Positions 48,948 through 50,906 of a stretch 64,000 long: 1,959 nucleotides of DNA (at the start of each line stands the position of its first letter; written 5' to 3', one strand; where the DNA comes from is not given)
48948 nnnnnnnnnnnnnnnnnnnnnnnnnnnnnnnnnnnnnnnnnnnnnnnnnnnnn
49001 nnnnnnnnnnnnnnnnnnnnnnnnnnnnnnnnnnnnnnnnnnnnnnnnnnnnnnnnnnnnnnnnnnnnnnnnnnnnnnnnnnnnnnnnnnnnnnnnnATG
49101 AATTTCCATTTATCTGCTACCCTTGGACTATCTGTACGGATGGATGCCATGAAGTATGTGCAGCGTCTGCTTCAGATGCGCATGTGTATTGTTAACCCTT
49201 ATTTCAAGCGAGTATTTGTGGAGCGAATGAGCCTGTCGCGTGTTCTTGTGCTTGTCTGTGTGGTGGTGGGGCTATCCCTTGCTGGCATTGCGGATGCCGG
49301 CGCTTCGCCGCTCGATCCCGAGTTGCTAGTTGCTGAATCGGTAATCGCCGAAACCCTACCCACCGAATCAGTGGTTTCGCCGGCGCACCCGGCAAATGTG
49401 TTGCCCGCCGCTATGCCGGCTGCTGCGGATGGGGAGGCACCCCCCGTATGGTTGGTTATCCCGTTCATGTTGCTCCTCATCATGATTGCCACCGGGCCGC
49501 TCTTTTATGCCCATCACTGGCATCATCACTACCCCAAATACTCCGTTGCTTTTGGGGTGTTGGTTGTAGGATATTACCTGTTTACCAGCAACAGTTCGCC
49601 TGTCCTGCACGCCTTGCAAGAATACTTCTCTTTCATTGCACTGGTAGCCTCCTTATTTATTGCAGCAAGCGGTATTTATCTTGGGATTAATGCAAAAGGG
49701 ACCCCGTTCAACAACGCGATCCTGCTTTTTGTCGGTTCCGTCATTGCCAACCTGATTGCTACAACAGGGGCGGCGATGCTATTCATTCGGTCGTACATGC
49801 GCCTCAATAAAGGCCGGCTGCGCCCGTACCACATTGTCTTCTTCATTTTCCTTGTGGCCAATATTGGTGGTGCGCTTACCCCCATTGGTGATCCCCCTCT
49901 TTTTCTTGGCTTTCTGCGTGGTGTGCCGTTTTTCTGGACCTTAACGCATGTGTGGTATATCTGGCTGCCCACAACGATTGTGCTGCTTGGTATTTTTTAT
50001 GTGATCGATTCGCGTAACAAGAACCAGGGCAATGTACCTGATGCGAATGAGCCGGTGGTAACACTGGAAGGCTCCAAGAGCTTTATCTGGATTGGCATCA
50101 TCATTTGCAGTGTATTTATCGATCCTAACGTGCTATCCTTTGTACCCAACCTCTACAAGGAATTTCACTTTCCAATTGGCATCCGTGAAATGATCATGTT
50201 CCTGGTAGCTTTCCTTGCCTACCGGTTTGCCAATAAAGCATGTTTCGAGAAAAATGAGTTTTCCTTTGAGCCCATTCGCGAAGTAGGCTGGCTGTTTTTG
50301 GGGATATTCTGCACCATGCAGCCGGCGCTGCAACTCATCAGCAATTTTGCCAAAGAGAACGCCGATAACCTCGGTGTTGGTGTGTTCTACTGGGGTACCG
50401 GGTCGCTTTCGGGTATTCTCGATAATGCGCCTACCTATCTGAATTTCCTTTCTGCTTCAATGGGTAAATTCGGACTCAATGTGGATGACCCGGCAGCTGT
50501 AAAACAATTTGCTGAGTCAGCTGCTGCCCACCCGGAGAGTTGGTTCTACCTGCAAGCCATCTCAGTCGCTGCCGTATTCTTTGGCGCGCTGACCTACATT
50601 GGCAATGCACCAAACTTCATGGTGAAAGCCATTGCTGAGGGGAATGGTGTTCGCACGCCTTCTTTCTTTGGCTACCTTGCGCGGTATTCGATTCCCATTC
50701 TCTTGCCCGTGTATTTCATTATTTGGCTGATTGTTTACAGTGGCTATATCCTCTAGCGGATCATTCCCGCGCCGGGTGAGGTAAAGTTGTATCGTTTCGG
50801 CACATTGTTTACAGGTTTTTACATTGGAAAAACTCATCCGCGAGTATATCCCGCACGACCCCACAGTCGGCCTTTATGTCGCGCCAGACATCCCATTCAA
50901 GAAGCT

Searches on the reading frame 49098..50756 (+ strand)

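Call 67: search_protein_families(library=pfam, proteins=[window:49098-50756:+], max_evalue=0.00001)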
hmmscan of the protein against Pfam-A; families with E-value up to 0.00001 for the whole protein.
window:49098-50756:+ (552 aa): 2 families
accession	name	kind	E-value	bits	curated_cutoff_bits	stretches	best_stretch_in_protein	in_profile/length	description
PF16980.11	CitMHS_2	-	5.5e-135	450.9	25.7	1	116-547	5-448/448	Putative citrate transport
PF03600.22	CitMHS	-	8e-06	25.6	31.9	0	208-451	82-311/336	Citrate transporter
